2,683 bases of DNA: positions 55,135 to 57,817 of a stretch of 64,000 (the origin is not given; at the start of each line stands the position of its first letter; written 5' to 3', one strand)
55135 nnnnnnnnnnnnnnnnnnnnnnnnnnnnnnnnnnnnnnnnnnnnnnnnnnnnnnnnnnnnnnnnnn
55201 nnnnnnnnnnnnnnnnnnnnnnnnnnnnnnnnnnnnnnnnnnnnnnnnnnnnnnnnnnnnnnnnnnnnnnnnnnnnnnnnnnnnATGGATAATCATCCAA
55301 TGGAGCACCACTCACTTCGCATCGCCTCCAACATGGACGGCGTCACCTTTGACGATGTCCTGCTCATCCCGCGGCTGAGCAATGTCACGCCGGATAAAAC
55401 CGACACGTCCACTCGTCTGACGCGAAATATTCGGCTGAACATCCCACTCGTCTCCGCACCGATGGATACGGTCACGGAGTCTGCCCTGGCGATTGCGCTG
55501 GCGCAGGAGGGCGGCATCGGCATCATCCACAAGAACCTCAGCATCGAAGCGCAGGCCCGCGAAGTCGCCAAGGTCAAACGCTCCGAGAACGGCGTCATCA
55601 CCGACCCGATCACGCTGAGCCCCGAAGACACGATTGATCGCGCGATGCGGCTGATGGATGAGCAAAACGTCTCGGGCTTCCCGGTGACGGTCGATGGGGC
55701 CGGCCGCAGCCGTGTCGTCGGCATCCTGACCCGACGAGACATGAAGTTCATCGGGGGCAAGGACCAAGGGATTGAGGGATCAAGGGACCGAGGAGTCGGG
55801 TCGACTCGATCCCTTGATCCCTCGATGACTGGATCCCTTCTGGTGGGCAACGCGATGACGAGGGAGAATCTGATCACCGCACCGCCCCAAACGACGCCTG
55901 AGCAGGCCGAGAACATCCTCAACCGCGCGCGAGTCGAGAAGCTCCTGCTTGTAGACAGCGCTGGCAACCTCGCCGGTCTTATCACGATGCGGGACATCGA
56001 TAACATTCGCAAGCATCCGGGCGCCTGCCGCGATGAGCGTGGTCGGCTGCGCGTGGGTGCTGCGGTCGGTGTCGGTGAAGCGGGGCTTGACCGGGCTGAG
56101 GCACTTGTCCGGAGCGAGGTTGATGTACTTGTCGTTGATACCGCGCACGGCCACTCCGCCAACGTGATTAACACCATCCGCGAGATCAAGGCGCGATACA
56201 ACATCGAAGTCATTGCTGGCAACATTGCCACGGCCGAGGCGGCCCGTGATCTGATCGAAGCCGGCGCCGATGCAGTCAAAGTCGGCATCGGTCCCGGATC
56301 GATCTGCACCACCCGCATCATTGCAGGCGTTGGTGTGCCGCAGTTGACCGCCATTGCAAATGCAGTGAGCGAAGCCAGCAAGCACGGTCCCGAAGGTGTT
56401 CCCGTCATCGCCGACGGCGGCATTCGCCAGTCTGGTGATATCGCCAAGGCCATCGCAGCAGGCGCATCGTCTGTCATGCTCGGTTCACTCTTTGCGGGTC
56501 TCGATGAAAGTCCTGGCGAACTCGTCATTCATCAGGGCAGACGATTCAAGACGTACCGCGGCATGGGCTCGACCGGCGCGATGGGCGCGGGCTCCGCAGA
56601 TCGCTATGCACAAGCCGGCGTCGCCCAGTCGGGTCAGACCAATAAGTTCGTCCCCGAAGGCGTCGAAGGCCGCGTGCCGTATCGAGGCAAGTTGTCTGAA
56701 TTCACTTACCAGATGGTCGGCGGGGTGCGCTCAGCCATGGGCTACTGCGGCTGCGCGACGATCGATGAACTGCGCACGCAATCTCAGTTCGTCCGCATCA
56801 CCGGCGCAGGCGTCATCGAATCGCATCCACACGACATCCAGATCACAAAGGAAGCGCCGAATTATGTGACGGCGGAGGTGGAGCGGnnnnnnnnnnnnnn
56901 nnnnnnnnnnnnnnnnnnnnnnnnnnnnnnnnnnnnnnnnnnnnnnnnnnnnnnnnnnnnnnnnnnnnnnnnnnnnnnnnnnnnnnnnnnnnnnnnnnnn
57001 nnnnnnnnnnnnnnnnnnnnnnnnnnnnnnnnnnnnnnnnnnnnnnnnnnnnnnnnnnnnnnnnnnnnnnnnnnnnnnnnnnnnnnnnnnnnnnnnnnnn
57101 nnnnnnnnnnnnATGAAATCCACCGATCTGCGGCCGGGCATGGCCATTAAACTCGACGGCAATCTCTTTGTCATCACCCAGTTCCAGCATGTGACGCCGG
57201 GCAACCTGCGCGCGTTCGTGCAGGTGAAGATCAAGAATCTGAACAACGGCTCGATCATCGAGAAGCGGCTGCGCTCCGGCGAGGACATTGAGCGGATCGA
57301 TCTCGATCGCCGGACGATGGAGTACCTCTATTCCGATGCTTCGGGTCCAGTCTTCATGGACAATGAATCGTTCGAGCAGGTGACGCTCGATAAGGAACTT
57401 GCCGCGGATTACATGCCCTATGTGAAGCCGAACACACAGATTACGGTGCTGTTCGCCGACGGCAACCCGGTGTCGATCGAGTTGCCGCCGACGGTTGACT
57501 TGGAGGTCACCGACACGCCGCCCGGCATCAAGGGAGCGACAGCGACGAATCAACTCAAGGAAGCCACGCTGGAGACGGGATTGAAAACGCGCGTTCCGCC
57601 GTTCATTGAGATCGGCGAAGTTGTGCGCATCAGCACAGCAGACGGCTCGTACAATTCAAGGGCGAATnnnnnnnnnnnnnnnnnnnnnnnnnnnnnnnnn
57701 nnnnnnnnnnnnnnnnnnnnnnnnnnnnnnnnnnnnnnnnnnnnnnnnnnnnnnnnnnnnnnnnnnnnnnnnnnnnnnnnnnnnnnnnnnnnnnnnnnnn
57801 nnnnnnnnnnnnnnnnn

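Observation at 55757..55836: Near-perfect 19-bp palindrome with octamer periodicity inserted in frame in the CBS (Bateman) region of guaB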

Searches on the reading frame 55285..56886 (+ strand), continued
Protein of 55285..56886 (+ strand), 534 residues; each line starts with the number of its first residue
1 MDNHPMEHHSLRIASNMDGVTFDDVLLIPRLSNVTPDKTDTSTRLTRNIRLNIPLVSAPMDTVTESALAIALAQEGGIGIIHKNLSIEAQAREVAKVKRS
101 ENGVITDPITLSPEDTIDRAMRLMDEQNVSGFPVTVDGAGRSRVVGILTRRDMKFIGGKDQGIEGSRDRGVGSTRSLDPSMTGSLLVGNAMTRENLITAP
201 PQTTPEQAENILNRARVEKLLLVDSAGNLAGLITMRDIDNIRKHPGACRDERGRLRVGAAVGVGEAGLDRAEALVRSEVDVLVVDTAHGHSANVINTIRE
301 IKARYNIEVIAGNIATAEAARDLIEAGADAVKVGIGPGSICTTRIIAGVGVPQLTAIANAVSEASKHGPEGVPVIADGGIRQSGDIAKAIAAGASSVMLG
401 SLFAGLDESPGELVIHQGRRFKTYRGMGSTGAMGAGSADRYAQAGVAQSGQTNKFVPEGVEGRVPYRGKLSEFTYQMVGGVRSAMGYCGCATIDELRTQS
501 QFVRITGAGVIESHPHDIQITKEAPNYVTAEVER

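Call 20: find_related_loci(query=window:55285-56886:+, collection=genome_contigs, flank=6000)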
Query window:55285-56886:+ (534 aa) in genome_contigs; peptide patterns used: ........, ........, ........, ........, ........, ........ (x = any residue, [..] = any of these).
600 stretches matched a pattern (row limit reached: there are more); 596 encode a relative of the query (tblastn E <= 1e-3); the best 80 are kept; 80 distinct loci.
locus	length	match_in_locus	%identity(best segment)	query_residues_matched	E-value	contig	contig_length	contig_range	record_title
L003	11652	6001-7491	68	2-534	0e+0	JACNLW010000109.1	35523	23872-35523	MAG: Planctomycetota bacterium isolate NIOZ-UU92 NIOZ-UU_NODE_1259_length_35523_cov_11.6001, whole genome shotgun sequen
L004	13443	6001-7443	70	18-530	0e+0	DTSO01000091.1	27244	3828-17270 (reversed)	MAG TPA_asm: Phycisphaerales bacterium isolate UWMA-0053 NODE_469_length_27244_cov_0.257322, whole genome shotgun sequen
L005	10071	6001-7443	70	18-530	0e+0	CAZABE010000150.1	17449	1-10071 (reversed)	MAG TPA_asm: uncultured Isosphaeraceae bacterium isolate SRP260945_co2_105 genome assembly, contig: k141_1101730, whole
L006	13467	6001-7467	69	2-527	0e+0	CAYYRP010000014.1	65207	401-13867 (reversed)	MAG TPA_asm: uncultured Isosphaeraceae bacterium isolate binchicken_co141_521 genome assembly, contig: NODE_1769_length_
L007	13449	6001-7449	70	18-531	0e+0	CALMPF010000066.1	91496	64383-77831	MAG TPA_asm: uncultured Planctomycetia bacterium isolate SRR2107179_bin.59_CONCOCT_v1.1_MAG genome assembly, contig: ERZ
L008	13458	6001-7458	68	18-533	0e+0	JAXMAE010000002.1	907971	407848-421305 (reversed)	MAG: Phycisphaerales bacterium isolate STL-PLA2 C1.284.fa-2, whole genome shotgun sequence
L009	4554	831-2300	67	6-532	0e+0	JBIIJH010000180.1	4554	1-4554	MAG: Phycisphaerales bacterium isolate ME2001-09-26pf_3300043571_group1_bin41 Rohwer_bin1583_scaffold_8815_c1, whole gen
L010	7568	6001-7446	68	17-527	0e+0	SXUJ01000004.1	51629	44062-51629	MAG: Planctomycetia bacterium isolate F1-140-MAGs142 F1-140__c17072, whole genome shotgun sequence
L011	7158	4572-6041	67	6-532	0e+0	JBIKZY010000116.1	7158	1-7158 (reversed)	MAG: Phycisphaerales bacterium isolate ME2016-05-06_3300042878_group7_bin175 Rohwer_bin1599_scaffold_10251_c1, whole gen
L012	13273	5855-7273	67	18-527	0e+0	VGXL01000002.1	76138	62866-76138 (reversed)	MAG: Phycisphaerae bacterium isolate M_DeepCast_65m_m2_009 M_DeepCast_65m_m2_009_Ga0194120_10000475, whole genome shotgu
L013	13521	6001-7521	64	4-534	0e+0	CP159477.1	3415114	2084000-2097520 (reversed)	Phycisphaerales bacterium ac7 chromosome, complete genome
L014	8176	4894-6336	65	12-527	0e+0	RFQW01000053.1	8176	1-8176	MAG: Planctomycetota bacterium isolate WB4_2_0447 contig_100_52, whole genome shotgun sequence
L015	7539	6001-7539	63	6-520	0e+0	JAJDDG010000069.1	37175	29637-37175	MAG: Phycisphaerales bacterium isolate OFTM74 OFTM74_68, whole genome shotgun sequence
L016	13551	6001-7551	62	1-527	0e+0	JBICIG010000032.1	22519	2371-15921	MAG: Phycisphaerales bacterium JB037 k141_182734, whole genome shotgun sequence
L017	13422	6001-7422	61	18-527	0e+0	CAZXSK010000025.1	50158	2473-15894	MAG TPA_asm: uncultured Planctomycetaceae bacterium isolate binchicken_co15_134 genome assembly, contig: NODE_205_length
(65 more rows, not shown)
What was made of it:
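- Tried and rejected: Genome-collection scan with the GuaB protein (call 20).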

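Call 22: find_encoding_contigs(protein=P0005, flank=3000, max_places=1)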
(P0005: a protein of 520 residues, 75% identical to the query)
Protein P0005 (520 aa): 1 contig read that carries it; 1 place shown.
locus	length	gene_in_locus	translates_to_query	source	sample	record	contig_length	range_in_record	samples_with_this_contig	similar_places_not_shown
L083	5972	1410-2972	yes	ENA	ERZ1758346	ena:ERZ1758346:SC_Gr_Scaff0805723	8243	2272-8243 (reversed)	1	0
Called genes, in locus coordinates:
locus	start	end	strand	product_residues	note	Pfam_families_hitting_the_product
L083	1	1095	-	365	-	?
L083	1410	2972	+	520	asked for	PF00478:IMPDH, PF00571:CBS, PF00977:His_biosynth (weak), PF01070:FMN_dh, PF03060:NMO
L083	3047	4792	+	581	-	PF00999:Na_H_Exchanger, PF02254:TrkA_N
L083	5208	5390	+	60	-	-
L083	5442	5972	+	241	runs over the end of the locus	-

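Call 23: find_encoding_contigs(protein=P0009, flank=3000, max_places=1)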
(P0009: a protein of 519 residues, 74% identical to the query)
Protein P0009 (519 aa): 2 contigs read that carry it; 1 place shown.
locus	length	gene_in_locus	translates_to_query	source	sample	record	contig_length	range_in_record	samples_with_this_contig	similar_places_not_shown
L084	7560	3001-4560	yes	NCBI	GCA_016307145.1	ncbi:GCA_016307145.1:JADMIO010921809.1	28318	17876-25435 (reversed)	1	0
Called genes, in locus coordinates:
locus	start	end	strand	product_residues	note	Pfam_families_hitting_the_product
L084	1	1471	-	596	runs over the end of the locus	-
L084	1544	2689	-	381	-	PF00437:T2SSE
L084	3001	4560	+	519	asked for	PF00478:IMPDH, PF00571:CBS, PF00977:His_biosynth (weak), PF03060:NMO, PF01070:FMN_dh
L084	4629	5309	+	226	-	-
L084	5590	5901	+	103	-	-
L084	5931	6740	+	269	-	PF01209:Ubie_methyltran, PF06325:PrmA (weak), PF13489:Methyltransf_23 (weak), PF13847:Methyltransf_31, PF08241:Methyltransf_11, PF08242:Methyltransf_12, PF13578:Methyltransf_24 (weak), PF13649:Methyltransf_25, +1 more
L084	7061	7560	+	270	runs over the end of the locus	PF13489:Methyltransf_23, PF01209:Ubie_methyltran, PF05175:MTS, PF06325:PrmA, PF13847:Methyltransf_31, PF08241:Methyltransf_11, PF08242:Methyltransf_12, PF13649:Methyltransf_25, +2 more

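Call 24: find_encoding_contigs(protein=P0007, flank=3000, max_places=1)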
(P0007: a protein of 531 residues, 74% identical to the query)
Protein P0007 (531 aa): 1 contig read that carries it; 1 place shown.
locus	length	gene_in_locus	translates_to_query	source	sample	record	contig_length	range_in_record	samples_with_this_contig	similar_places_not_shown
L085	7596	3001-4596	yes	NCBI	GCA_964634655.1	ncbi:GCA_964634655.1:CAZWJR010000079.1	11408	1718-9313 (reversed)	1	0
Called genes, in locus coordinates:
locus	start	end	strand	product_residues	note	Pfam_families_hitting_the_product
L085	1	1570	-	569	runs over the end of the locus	PF00437:T2SSE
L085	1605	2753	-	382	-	PF00437:T2SSE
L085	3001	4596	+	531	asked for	PF00478:IMPDH, PF00571:CBS, PF01070:FMN_dh, PF03060:NMO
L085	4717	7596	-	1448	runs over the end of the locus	PF13517:FG-GAP_3 (faint)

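Call 25: find_encoding_contigs(protein=P0037, flank=3000, max_places=1)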
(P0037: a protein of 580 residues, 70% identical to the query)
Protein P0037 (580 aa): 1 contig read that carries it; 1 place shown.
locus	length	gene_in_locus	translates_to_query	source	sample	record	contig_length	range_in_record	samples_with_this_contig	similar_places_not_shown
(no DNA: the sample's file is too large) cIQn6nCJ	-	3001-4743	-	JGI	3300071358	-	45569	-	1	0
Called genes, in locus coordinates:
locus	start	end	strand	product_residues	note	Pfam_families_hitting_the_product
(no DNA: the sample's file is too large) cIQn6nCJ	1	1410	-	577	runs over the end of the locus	PF00437:T2SSE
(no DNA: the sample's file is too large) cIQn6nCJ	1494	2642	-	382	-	PF00437:T2SSE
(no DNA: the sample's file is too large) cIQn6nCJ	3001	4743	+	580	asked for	PF00478:IMPDH, PF00571:CBS, PF00977:His_biosynth (weak), PF01070:FMN_dh, PF03060:NMO, PF01645:Glu_synthase (weak)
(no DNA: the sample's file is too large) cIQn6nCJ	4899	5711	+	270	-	-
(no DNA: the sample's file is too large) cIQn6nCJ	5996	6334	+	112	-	-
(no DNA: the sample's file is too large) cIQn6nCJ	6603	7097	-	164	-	-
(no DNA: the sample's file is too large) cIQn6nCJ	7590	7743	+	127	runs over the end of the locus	-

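Call 26: find_encoding_contigs(protein=P0029, flank=3000, max_places=1)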
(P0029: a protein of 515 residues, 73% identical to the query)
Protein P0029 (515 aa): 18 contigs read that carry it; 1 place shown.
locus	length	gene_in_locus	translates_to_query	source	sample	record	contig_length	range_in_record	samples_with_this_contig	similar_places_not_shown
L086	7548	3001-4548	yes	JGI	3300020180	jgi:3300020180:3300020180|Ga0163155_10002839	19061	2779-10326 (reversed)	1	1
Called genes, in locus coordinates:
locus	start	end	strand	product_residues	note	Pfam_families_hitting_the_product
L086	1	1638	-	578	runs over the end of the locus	PF00437:T2SSE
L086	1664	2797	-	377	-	PF00437:T2SSE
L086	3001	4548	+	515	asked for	PF00478:IMPDH, PF00571:CBS, PF00977:His_biosynth (faint), PF03060:NMO, PF01070:FMN_dh (weak)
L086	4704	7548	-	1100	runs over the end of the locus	PF00873:ACR_tran, PF02355:SecD_SecF_C (faint)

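Call 36: search_solved_structures(query=window:55285-56886:+, show_alignments=1, max_evalue=1e-50)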
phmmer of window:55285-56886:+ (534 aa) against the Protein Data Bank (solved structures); distinct sequences matched with E-value up to 1e-50: 70 (the best 60 are shown).
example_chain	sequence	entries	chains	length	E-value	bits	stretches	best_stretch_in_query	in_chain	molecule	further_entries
3tsb_A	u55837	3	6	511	3.9e-169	566.8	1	184-527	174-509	Inosine-5'-monophosphate dehydrogenase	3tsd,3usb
1vrd_A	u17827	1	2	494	3.1e-167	560.5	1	191-528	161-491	inosine-5'-monophosphate dehydrogenase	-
1zfj_A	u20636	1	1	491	8.1e-163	546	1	188-527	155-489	INOSINE MONOPHOSPHATE DEHYDROGENASE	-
7qbj_A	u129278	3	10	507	3.6e-162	543.8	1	5-527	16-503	Inosine-5'-monophosphate dehydrogenase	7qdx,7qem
4fxs_A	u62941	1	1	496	9.9e-162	542.4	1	192-527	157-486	Inosine-5'-monophosphate dehydrogenase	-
9hk6_B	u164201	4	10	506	1.7e-160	538.3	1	18-527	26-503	Inosine-5'-monophosphate dehydrogenase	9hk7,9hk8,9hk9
3zfh_A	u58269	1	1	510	5.4e-159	533.4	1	191-527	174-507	INOSINE 5'-MONOPHOSPHATE DEHYDROGENASE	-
4dqw_A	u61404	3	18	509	7.7e-159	532.9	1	190-527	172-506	Inosine-5'-monophosphate dehydrogenase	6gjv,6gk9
7pji_A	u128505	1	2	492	1.8e-158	531.7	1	190-527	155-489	Inosine-5'-monophosphate dehydrogenase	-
4avf_A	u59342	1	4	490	6.9e-158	529.7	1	191-527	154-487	INOSINE-5'-MONOPHOSPHATE DEHYDROGENASE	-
5ahn_A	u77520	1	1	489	3.8e-157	527.3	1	191-527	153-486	INOSINE-5'-MONOPHOSPHATE DEHYDROGENASE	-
7pmz_A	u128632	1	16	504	3.1e-149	501.2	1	19-528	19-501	Inosine-5'-monophosphate dehydrogenase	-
8pw3_A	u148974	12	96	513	3.3e-147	494.5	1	186-529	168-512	Inosine-5'-monophosphate dehydrogenase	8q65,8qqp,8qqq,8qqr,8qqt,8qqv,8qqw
2cu0_A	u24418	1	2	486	2.6e-141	475.1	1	186-528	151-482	Inosine-5'-monophosphate dehydrogenase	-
4fez_A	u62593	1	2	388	1.2e-139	469.6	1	236-527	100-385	Inosine-5'-monophosphate dehydrogenase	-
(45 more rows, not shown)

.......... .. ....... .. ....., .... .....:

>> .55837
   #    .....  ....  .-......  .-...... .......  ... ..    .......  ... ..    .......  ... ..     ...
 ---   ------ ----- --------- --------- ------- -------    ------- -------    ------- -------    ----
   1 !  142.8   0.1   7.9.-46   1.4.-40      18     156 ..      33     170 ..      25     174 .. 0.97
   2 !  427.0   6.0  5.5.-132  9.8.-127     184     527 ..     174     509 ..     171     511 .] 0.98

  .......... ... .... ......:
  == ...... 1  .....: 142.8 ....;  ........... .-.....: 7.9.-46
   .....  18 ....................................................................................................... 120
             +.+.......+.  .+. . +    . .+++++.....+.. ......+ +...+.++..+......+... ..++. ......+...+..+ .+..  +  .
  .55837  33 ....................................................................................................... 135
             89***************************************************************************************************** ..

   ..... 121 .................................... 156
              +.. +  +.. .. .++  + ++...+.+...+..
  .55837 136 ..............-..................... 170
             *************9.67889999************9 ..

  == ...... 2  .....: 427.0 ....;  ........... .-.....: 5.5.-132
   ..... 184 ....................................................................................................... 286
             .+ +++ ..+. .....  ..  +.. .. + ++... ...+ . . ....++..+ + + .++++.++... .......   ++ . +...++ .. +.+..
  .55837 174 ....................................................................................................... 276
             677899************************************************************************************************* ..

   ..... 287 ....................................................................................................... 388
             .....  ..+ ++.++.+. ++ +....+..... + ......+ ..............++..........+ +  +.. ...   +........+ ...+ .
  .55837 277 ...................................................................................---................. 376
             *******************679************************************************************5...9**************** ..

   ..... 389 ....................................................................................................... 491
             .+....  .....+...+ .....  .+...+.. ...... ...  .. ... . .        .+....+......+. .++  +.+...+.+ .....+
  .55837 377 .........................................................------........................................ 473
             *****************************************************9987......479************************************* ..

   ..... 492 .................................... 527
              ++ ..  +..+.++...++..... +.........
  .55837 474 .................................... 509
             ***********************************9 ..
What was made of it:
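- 55285..56889 (+): guaB (IMP dehydrogenase) coding sequence, host of the element. The real start is probably the ATG at 55300. PDB IMPDH chains E=4e-169 (call 36).
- On IMP dehydrogenase (GuaB) with Bateman module: PDB IMPDH chains up to E=4e-169 (call 36).
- Checked: Reading frame and size: the segment is in frame in a 534-aa ORF (55285-56889) that is IMP dehydrogenase (PDB 3tsb, E=4e-169, call 36).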

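Call 53: predict_structure(alignment_id=A1)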
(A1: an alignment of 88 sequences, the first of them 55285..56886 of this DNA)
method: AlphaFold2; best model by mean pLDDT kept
length: 534 residues; sequences in the alignment: 88
mean_pLDDT: 79.2   pTM: 0.82
mean pLDDT of the five models: 79.2, 79.1, 78.4, 78.0, 77.1
residues with pLDDT >= 90: 287; 70-90: 90; 50-70: 66; < 50: 91
segments of 3 or more residues with pLDDT < 50: 1-12, 337-348, 418-421, 425-464, 514-534
pLDDT, mean of each block of 10 residues (from residue 1): 38 60 85 92 97 86 75 94 90 92 93 96 90 97 97 77 53 59 85 96 97 97 98 94 94 95 94 98 83 95 98 89 97 63 45 86 94 88 87 92 70 51 45 36 42 34 60 84 93 95 76 47 41 44
secondary structure, 60 per line:
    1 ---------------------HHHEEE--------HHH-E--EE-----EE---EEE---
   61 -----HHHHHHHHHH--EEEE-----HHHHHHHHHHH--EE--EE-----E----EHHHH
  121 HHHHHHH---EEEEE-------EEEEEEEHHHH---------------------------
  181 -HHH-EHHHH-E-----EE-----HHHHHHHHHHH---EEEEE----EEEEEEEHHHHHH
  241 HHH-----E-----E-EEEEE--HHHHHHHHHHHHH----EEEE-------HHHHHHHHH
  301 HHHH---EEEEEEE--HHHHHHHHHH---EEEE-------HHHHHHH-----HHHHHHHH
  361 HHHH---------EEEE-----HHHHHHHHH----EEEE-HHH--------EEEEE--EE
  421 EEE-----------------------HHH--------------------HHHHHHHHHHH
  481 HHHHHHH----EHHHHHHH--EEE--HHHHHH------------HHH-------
elements in order: E25-27 E55-57 H66-75 E78-81 H87-97 H117-127 E131-135 E143-149 H150-153 H187-190 H205-215 E219-223 E228-234 H235-243 E257-261 H264-276 E281-284 H292-304 E308-314 H317-326 E330-333 H341-347 H353-364 E374-377 H383-391 E396-399 E412-416 E419-423 H470-487 H493-499 E502-504 H507-512
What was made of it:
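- AlphaFold gives pLDDT 53-59 and coil for residues 154-180, against above 90 in the CBS motifs on either side (call 53). The model predicts no structure (call 53).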

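Call 62: find_encoding_contigs(protein=P0002, flank=10000, max_places=1)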
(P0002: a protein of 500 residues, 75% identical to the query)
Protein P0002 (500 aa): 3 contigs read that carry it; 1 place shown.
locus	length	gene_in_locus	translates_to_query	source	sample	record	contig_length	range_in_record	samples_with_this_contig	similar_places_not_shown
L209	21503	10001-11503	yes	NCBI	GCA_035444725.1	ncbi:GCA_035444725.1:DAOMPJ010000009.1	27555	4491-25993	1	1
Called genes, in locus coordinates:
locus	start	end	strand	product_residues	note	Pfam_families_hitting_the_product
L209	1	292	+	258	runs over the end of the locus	PF05138:PaaA_PaaC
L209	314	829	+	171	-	PF01883:FeS_assembly_P, PF23451:Zn_ribbon_PaaD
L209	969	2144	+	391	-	PF00676:E1_dh, PF13292:DXP_synthase_N (faint)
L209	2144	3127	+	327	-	PF02779:Transket_pyr, PF02780:Transketolase_C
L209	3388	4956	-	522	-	PF00171:Aldedh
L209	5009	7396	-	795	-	PF00144:Beta-lactamase, PF11954:DUF3471 (faint)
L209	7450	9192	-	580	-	PF13231:PMT_2 (weak), PF08369:PCP_red (weak)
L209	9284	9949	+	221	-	PF01144:CoA_trans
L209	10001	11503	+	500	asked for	PF00478:IMPDH, PF00571:CBS, PF01070:FMN_dh, PF03060:NMO, PF00977:His_biosynth (faint)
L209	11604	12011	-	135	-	-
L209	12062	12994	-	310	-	PF13583:Reprolysin_4, PF13688:Reprolysin_5, PF13582:Reprolysin_3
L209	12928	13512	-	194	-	-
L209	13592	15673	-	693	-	PF01391:Collagen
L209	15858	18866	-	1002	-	PF00069:Pkinase, PF07714:PK_Tyr_Ser-Thr, PF13374:TPR_10 (weak), PF13424:TPR_12, PF13424:TPR_12, PF13424:TPR_12, PF13374:TPR_10, PF13424:TPR_12, +7 more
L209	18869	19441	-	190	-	PF07638:Sigma70_ECF, PF04545:Sigma70_r4 (weak), PF08281:Sigma70_r4_2 (weak)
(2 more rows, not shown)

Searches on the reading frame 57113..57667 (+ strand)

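Call 91: search_protein_families(library=pfam, proteins=[window:57113-57667:+], max_evalue=0.00001)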
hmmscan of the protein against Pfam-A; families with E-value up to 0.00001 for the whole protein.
window:57113-57667:+ (185 aa): 3 families
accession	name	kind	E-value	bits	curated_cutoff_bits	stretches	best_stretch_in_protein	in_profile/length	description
PF09285.17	Elong-fact-P_C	-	5.5e-23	80.9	25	1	128-183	1-56/56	Elongation factor P, C-terminal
PF08207.18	EFP_N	-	1.7e-21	76.4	23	1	3-58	2-57/58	Elongation factor P (EF-P) KOW-like domain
PF01132.26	EFP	-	1.8e-17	63.5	27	1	67-120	1-54/54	Elongation factor P (EF-P) OB domain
